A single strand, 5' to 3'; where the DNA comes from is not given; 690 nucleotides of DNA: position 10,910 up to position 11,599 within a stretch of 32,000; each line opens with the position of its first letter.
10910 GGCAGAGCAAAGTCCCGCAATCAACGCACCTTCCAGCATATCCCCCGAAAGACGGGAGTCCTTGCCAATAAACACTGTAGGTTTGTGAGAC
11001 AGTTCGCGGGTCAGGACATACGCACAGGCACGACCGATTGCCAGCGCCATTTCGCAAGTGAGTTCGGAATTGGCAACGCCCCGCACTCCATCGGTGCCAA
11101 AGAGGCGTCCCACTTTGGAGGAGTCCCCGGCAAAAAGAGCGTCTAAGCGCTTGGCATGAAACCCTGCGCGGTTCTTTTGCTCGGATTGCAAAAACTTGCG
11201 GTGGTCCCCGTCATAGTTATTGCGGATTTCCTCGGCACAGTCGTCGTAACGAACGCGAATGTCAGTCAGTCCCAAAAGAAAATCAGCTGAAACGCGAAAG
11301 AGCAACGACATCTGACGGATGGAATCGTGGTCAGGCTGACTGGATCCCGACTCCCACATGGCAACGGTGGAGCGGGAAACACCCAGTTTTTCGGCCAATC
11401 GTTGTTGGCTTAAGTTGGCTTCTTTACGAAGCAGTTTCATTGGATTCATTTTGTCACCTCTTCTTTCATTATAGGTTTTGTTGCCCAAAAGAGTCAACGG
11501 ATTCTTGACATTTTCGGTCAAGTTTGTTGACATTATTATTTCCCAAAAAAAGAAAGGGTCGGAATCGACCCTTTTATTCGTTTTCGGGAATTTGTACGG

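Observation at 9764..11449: In-frame fusion of an XRE-type HTH DNA-binding domain to phosphoglucosamine mutase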

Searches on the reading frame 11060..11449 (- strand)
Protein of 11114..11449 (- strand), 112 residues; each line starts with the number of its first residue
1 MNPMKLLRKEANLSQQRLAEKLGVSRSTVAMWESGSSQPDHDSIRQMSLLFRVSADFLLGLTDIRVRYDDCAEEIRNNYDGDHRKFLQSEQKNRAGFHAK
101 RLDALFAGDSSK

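Call 26: find_related_loci(query=A3, collection=genome_contigs, flank=6000)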
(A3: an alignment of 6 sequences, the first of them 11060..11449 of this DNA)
Query A3 (130 aa) in genome_contigs; peptide patterns used: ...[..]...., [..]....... (x = any residue, [..] = any of these).
109 stretches matched a pattern; 58 encode a relative of the query (tblastn E <= 1e-3); 58 distinct loci.
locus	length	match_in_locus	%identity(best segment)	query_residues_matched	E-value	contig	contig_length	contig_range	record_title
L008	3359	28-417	85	1-130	3e-75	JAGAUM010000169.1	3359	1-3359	MAG: Clostridia bacterium isolate RGIG8785 Water_deer_Colon.Co__c1012467, whole genome shotgun sequence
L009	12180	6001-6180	62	1-60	4e-22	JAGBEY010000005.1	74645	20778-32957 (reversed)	MAG: Clostridia bacterium isolate RGIG9057 Water_deer_Rectum-4__c63400, whole genome shotgun sequence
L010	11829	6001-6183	61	1-61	7e-20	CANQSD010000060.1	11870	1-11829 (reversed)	MAG: uncultured Oscillospiraceae bacterium isolate Lapin-021__bin36 genome assembly, contig: Lapin-021__NODE_6210_length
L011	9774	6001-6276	45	1-108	3e-19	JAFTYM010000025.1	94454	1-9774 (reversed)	MAG: Oscillospiraceae bacterium isolate RGIG4265 Roe_deer_Colon.Co__c1248369, whole genome shotgun sequence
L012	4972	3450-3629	55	1-60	5e-19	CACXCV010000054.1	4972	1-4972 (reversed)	MAG: Ruminococcaceae bacterium isolate RUG11142 genome assembly, contig: RUG11142_asm_54, whole genome shotgun sequence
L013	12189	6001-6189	60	1-63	4e-18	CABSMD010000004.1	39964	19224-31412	MAG TPA_asm: uncultured Clostridia bacterium isolate MGYG-HGUT-02719 genome assembly, contig: GUT_GENOME159364_4, whole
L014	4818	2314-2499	56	1-62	7e-18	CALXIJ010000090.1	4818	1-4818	MAG: uncultured Pygmaiobacter sp. isolate E0_RM__bin206 genome assembly, contig: E0_RM__k127_1689601, whole genome shotg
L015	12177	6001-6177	61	1-59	9e-18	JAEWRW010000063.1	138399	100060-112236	MAG: Bacillota bacterium isolate OH_SBrB_79 k127_1014071, whole genome shotgun sequence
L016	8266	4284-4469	56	1-62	1e-17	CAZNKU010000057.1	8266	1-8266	MAG TPA_asm: uncultured Clostridiaceae bacterium isolate SRP315200_co1_88 genome assembly, contig: NODE_20272_length_826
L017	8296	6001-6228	45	7-83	2e-17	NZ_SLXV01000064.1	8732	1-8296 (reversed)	Baia soyae strain DSM 46831 Ga0244715_164, whole genome shotgun sequence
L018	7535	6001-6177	58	1-59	4e-17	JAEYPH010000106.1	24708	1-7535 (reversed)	MAG: Bacillota bacterium isolate OH_CBB_189 k127_913009, whole genome shotgun sequence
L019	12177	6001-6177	58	1-59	5e-17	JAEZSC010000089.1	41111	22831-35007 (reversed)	MAG: Bacillota bacterium isolate OH_PDB_213 k127_116887, whole genome shotgun sequence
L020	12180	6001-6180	50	1-60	7e-17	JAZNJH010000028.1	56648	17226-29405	MAG: Eubacteriales bacterium isolate T1900044680_TS20190146.MAGScoT_cleanbin_000032 SGB_1683_k141_2556006, whole genome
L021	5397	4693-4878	57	1-63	7e-17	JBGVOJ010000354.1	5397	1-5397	MAG: Eubacteriales bacterium isolate fecal_MAG_213 fecal_MAG_213_contig_0354, whole genome shotgun sequence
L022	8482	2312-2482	58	4-60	1e-16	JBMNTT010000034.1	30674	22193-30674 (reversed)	MAG: Christensenellales bacterium isolate SBF912SR2HQ0011 scaffold_5995_c1, whole genome shotgun sequence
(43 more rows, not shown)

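Call 29: search_protein_representatives(protein=window:11114-11449:-)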
Query: 112 residues. Proteins with E-value up to 0.001 (for the whole library): 40291; up to 1e-10: 950; up to 1e-30: 17. The best 150 are listed.
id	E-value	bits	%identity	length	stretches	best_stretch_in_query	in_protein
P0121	2.0e-89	310.5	35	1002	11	4-88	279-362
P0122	1.5e-65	233.8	36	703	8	4-86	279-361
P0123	2.1e-51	188.4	33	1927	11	6-64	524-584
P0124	1.4e-43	163.3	42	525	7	3-50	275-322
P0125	2.3e-43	162.6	38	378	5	1-63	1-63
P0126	4.1e-42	158.6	35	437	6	3-62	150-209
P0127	8.3e-41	154.4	41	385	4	4-68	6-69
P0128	5.6e-39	148.5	33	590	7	7-60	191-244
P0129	6.1e-38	145.2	29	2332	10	7-58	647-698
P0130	1.7e-35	137.3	37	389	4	4-65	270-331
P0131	1.5e-34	134.3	37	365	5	6-75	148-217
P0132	2.6e-34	133.5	38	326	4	4-62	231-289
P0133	4.8e-33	129.5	40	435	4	4-61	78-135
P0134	2.2e-32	127.3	31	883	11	2-54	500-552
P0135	6.6e-32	125.8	37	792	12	3-53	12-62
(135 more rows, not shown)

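Call 30: search_protein_families(library=pfam, proteins=[L009:6001-6603:+, L014:2314-2919:+, L015:6001-6603:+, L010:6001-6324:+, L011:6001-6381:+, L013:6001-6366:+], max_evalue=0.001)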
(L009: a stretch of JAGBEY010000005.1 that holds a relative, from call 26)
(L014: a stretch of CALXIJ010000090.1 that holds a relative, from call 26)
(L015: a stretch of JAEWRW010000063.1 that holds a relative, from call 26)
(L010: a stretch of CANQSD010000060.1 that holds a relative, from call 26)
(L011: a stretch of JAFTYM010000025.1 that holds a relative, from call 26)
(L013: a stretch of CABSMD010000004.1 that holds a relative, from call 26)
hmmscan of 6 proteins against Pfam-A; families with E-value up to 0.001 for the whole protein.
L009:6001-6603:+ (201 aa): 9 families
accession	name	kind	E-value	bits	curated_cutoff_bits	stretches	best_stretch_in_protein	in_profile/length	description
PF00717.28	Peptidase_S24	-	5.8e-31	107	23.3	1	75-195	1-116/116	Peptidase S24-like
PF01381.28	HTH_3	-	1.8e-20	73.2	23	1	4-58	1-55/55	Helix-turn-helix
PF12844.13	HTH_19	-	4.6e-14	52.5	30.2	1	4-59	4-59/64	Helix-turn-helix domain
PF13560.12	HTH_31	-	6.8e-08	33.1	27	1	7-53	9-56/64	Helix-turn-helix domain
PF07022.19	Phage_CI_repr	-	1.8e-06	28.6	22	1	12-60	11-59/65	Bacteriophage CI repressor helix-turn-helix domain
PF13443.12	HTH_26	-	1e-05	26.1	22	1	4-56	2-55/63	Cro/C1-type HTH DNA-binding domain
PF08279.18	HTH_11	-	2.6e-05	24.5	25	1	4-29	6-32/55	HTH domain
PF13412.12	HTH_24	-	0.00012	22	21.9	1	4-29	9-34/48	Winged helix-turn-helix DNA-binding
PF13384.12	HTH_23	-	0.00052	20.2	24.6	0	6-30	12-35/50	Homeodomain-like domain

L014:2314-2919:+ (202 aa): 6 families
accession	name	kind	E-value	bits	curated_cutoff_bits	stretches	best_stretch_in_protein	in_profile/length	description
PF00717.28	Peptidase_S24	-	9.5e-29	99.9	23.3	1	76-196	1-116/116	Peptidase S24-like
PF01381.28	HTH_3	-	3.7e-15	56.1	23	1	4-58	1-55/55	Helix-turn-helix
PF12844.13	HTH_19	-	1.6e-10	41.2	30.2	1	2-59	2-59/64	Helix-turn-helix domain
PF13560.12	HTH_31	-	5.3e-08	33.5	27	1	4-56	6-59/64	Helix-turn-helix domain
PF07022.19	Phage_CI_repr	-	6.6e-07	30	22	1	9-63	8-62/65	Bacteriophage CI repressor helix-turn-helix domain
PF20432.4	Xre-like-HTH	-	1.2e-05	26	25.8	0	7-29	18-40/63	Antitoxin Xre-like helix-turn-helix domain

L015:6001-6603:+ (201 aa): 7 families
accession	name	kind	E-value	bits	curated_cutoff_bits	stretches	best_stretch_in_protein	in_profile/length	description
PF00717.28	Peptidase_S24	-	4.2e-29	101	23.3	1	76-183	2-110/116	Peptidase S24-like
PF01381.28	HTH_3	-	3.5e-15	56.2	23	1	4-58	1-55/55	Helix-turn-helix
PF13560.12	HTH_31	-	6.8e-10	39.6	27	1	4-56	6-59/64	Helix-turn-helix domain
PF12844.13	HTH_19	-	8e-08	32.5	30.2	1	2-59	2-59/64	Helix-turn-helix domain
PF13443.12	HTH_26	-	5.7e-05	23.7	22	1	3-62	1-61/63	Cro/C1-type HTH DNA-binding domain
PF07022.19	Phage_CI_repr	-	0.00029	21.6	22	1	14-42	14-41/65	Bacteriophage CI repressor helix-turn-helix domain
PF08279.18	HTH_11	-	0.00041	20.6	25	0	7-29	9-32/55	HTH domain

L010:6001-6324:+ (108 aa): 6 families
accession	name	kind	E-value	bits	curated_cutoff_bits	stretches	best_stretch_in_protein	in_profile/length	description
PF01381.28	HTH_3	-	1e-18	67.5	23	1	4-58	1-55/55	Helix-turn-helix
PF12844.13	HTH_19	-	1.7e-11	44.3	30.2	1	4-59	4-59/64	Helix-turn-helix domain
PF13560.12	HTH_31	-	8.3e-10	39.3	27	1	5-56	7-59/64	Helix-turn-helix domain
PF07022.19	Phage_CI_repr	-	8.1e-07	29.7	22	1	14-60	14-59/65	Bacteriophage CI repressor helix-turn-helix domain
PF13443.12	HTH_26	-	0.00018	22.1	22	1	4-62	2-61/63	Cro/C1-type HTH DNA-binding domain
PF08279.18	HTH_11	-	0.00096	19.4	25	0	5-29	7-32/55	HTH domain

L011:6001-6381:+ (127 aa): 6 families
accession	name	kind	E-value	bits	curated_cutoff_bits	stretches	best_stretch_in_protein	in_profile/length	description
PF01381.28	HTH_3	-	2.1e-16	60.1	23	1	4-58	1-55/55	Helix-turn-helix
PF12844.13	HTH_19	-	1.5e-09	38.1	30.2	1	4-59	4-59/64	Helix-turn-helix domain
PF07022.19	Phage_CI_repr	-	5.7e-08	33.4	22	1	14-64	14-63/65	Bacteriophage CI repressor helix-turn-helix domain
PF13560.12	HTH_31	-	9.2e-08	32.7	27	1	3-56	5-59/64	Helix-turn-helix domain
PF08279.18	HTH_11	-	1.1e-06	28.8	25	1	4-29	6-32/55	HTH domain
PF13443.12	HTH_26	-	7.9e-05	23.3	22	1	5-61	3-60/63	Cro/C1-type HTH DNA-binding domain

L013:6001-6366:+ (122 aa): 4 families
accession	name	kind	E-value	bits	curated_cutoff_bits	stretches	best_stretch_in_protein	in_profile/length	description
PF01381.28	HTH_3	-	3.4e-17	62.6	23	1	4-58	1-55/55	Helix-turn-helix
PF13560.12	HTH_31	-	1.5e-10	41.7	27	1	2-56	4-59/64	Helix-turn-helix domain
PF12844.13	HTH_19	-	2e-08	34.4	30.2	1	2-60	2-60/64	Helix-turn-helix domain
PF07022.19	Phage_CI_repr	-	3e-06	27.9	22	1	14-63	13-62/65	Bacteriophage CI repressor helix-turn-helix domain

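Call 32: search_solved_structures(query=window:11114-11449:-, max_evalue=0.001, show_alignments=2)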
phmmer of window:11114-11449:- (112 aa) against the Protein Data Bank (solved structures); distinct sequences matched with E-value up to 0.001: 9.
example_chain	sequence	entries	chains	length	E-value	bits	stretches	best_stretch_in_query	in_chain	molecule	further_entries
7t8i_A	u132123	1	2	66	2.2e-06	31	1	4-60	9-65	Phage element (ICEBs1)transcriptional regulator (Xre family)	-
8tac_A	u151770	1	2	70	2.8e-06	30.6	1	4-51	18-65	DBP48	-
9iaq_A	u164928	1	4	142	9.1e-06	29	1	4-70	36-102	HTH cro/C1-type domain-containing protein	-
3op9_A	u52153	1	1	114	1.7e-05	28.1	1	5-63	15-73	Pli0006 protein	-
9k3w_A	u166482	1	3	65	7.2e-05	26.1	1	2-53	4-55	Transcriptional regulator, PbsX family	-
2mez_A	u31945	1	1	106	0.00038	23.8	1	4-53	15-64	Multiprotein Bridging Factor (MBP-like)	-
1adr_A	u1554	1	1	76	0.00045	23.5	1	5-60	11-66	P22 C2 REPRESSOR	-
3jxb_C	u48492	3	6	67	0.00058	23.2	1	5-59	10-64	Repressor protein C2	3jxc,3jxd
2r1j_L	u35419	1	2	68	0.0006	23.1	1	5-59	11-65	Repressor protein C2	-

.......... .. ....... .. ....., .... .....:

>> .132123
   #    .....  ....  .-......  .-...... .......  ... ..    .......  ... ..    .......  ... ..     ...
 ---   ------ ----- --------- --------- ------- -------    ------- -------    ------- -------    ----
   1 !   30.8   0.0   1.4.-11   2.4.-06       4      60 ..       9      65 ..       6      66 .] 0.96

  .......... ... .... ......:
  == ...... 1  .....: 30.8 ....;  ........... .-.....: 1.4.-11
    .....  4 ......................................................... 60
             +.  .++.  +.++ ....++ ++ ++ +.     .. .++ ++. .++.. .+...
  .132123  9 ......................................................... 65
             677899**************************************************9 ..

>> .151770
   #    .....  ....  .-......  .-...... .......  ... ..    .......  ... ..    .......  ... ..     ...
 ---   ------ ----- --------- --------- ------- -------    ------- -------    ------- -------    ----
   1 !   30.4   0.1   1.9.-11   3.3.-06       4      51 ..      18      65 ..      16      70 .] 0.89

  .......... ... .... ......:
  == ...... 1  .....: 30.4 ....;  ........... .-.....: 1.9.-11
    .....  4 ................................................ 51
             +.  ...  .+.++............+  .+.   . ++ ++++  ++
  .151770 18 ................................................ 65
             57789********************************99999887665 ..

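Call 54: find_homologous_proteins(query=window:11114-11449:-, max_evalue=0.00001)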
Query window:11114-11449:- (112 aa): 14 proteins with E <= 0.00001 among 18 candidates.
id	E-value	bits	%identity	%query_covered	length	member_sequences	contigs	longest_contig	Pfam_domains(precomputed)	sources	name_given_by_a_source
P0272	8.8e-37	143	87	69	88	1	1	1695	PF12844.14,PF01381.29,PF13560.13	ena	-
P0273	4.7e-14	70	57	61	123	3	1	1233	PF08279.19,PF12844.14,PF00717.29,PF20432.5,PF01381.29,PF07022.20,PF13560.13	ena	-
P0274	6.5e-14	70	57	61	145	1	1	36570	PF08279.19,PF12844.14,PF01381.29,PF07022.20,PF13560.13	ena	-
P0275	1.1e-13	69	60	54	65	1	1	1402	PF08279.19,PF12844.14,PF01381.29,PF07022.20,PF13560.13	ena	-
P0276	1.3e-13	69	57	61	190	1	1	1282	PF12844.14,PF00717.29,PF01381.29,PF07022.20,PF13560.13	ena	-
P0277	6.3e-12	63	43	83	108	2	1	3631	PF12844.14,PF01381.29,PF07022.20,PF13560.13,PF13443.13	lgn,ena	-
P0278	3.6e-11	61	60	51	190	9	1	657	PF12844.14,PF00717.29,PF01381.29,PF07022.20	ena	-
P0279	1.3e-9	56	55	54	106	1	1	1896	PF12844.14,PF01381.29,PF07022.20,PF13560.13,PF13443.13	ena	-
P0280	4.5e-9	54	56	55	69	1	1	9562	PF12844.14,PF01381.29,PF15731.12,PF13560.13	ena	-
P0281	4.6e-8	51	40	88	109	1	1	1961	PF13412.13,PF12844.14,PF01381.29,PF13560.13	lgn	-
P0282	1.3e-7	49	53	53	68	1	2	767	PF08279.19,PF12844.14,PF01381.29,PF07022.20,PF13560.13,PF13443.13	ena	-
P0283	2.7e-7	48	50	55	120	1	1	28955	PF12844.14,PF01381.29,PF13560.13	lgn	-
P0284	3.9e-7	48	50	54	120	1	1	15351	PF12844.14,PF01381.29,PF13560.13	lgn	-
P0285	2.3e-6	45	48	54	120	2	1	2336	PF12844.14,PF01381.29,PF13560.13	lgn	-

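Call 55: find_encoding_contigs(protein=P0272, flank=3000, max_places=3)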
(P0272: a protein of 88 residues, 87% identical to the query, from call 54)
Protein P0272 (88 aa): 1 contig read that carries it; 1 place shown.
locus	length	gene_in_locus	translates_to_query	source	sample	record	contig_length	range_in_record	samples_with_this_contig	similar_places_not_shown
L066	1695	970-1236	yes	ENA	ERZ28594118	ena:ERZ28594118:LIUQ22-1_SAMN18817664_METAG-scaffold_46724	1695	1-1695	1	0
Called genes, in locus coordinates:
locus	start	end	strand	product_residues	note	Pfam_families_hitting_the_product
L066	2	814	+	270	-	?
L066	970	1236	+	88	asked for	PF01381:HTH_3, PF12844:HTH_19, PF13560:HTH_31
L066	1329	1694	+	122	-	?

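Call 60: find_related_loci(query=A3, collection=metagenome_contigs, flank=3000)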
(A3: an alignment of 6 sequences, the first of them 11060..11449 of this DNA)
Query A3 (130 aa) in metagenome_contigs; peptide patterns used: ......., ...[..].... (x = any residue, [..] = any of these).
192 stretches matched a pattern; 91 encode a relative of the query (tblastn E <= 1e-3); the best 80 are kept; 80 distinct loci.
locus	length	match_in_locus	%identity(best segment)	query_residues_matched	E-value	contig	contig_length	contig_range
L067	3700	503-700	59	1-68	4e-21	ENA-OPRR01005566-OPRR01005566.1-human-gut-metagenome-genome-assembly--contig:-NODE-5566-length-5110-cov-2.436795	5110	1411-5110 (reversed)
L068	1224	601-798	57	1-68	6e-21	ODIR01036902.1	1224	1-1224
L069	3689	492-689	57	1-68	8e-21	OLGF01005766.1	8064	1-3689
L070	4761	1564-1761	57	1-68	8e-21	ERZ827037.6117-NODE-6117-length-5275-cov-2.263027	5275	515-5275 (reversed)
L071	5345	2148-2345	57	1-68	8e-21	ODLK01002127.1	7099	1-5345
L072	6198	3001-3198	57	1-68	9e-21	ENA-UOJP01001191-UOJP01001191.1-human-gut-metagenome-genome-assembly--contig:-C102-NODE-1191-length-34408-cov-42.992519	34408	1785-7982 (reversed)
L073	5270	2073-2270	57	1-68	9e-21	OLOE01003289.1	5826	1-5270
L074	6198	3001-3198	57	1-68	9e-21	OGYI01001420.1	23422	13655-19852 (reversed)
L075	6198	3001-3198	57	1-68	8e-21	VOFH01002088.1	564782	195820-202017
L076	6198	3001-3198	57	1-68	9e-21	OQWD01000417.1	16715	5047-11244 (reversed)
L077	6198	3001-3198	57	1-68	9e-21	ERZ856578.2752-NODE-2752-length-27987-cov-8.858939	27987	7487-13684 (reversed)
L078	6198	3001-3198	57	1-68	9e-21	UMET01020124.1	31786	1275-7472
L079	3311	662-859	57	1-68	3e-20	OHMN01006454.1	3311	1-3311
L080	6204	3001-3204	51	1-68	2e-19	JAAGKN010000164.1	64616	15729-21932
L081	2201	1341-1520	55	1-60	2e-19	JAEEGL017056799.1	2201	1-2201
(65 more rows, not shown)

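Call 73: predict_structure(alignment_id=A7)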
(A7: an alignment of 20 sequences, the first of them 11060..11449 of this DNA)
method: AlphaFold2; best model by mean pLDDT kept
length: 130 residues; sequences in the alignment: 20
mean_pLDDT: 70.2   pTM: 0.59
mean pLDDT of the five models: 70.2, 67.9, 66.1, 65.2, 64.7
residues with pLDDT >= 90: 23; 70-90: 42; 50-70: 45; < 50: 20
segments of 3 or more residues with pLDDT < 50: 113-130
pLDDT, mean of each block of 10 residues (from residue 1): 85 92 93 88 81 75 58 66 68 63 60 47 37
secondary structure, 60 per line:
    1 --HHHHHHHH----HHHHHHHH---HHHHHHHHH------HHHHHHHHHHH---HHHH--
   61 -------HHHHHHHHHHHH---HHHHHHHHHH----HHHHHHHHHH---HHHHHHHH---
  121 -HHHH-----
elements in order: H3-10 H15-22 H26-34 H41-51 H55-58 H68-79 H83-92 H97-106 H110-117 H122-125

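Call 75: fold_search(model_id=the predicted structure, library=pdb)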
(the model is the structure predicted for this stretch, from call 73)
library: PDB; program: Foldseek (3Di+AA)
matches with E <= 10: 453; with E <= 0.001: 0
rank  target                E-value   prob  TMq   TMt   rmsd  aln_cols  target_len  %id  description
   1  9iaq_B                1.2e-02  1.00  0.48  0.56   1.3        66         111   30  Arbitrium controls lysis-lysogeny through the activation of a small antirepressor protein in the majority of arbitrium (released 2026-01-14)
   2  9k3w_A                1.3e-02  1.00  0.42  0.85   1.1        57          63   37  Crystal structure of putative transcription regulator (dr_2454) from Deinococcus radiodurans (released 2025-10-22)
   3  9iaq_D                1.4e-02  1.00  0.48  0.54   1.3        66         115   30  Arbitrium controls lysis-lysogeny through the activation of a small antirepressor protein in the majority of arbitrium (released 2026-01-14)
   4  9a7f_A                2.2e-02  0.99  0.39  0.37  13.7       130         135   22  Integrative model of RGHR-DLDH1 by crosslinking MS and deep learning (released 2024-09-18)
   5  9iaq_A                2.7e-02  1.00  0.45  0.51   1.1        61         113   31  Arbitrium controls lysis-lysogeny through the activation of a small antirepressor protein in the majority of arbitrium (released 2026-01-14)
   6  1b0n_A                2.8e-02  1.00  0.42  0.52   7.2        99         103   23  SINR PROTEIN/SINI PROTEIN COMPLEX (released 1999-01-13)
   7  9k3w_B                2.9e-02  1.00  0.42  0.83   0.9        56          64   38  Crystal structure of putative transcription regulator (dr_2454) from Deinococcus radiodurans (released 2025-10-22)
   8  3jxb_C                3.4e-02  1.00  0.41  0.78   0.9        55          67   25  Crystal structure of the P22 c2 repressor protein in complex with synthetic operator 9C (released 2010-01-19)
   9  3op9                  3.6e-02  1.00  0.44  0.53   7.9        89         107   25  Crystal structure of transcriptional regulator from Listeria innocua (released 2010-09-15)
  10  3qq6_A                3.7e-02  1.00  0.40  0.72   1.4        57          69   33  The N-terminal DNA binding domain of SinR from Bacillus subtilis (released 2011-06-15)
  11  9sf2_A                4.1e-02  1.00  0.42  0.45   1.3        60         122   33  Phage Phi106 repressor in complex with AimX (released 2026-01-14)
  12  3qq6_B                4.1e-02  1.00  0.40  0.74   1.3        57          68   33  The N-terminal DNA binding domain of SinR from Bacillus subtilis (released 2011-06-15)
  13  3zkc_A                4.1e-02  1.00  0.41  0.82   1.4        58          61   31  Crystal structure of the master regulator for biofilm formation SinR in complex with DNA. (released 2013-03-06)
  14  1y9q                  4.3e-02  1.00  0.40  0.30   2.1        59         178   27  Crystal Structure of HTH_3 family Transcriptional Regulator from Vibrio cholerae (released 2005-01-04)
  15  3zkc_B                4.6e-02  1.00  0.41  0.79   1.9        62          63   32  Crystal structure of the master regulator for biofilm formation SinR in complex with DNA. (released 2013-03-06)
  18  1adr_MODEL_1_A        5.8e-02  1.00  0.41  0.68   1.4        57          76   26  DETERMINATION OF THE NUCLEAR MAGNETIC RESONANCE STRUCTURE OF THE DNA-BINDING DOMAIN OF THE P22 C2 REPRESSOR (1 (released 1994-01-31)
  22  3jxb_D                7.8e-02  1.00  0.41  0.80   0.9        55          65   25  Crystal structure of the P22 c2 repressor protein in complex with synthetic operator 9C (released 2010-01-19)
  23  2r1j_L                7.8e-02  1.00  0.41  0.79   0.9        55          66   25  Crystal Structure of the P22 c2 Repressor protein in complex with the synthetic operator 9T (released 2008-04-29)
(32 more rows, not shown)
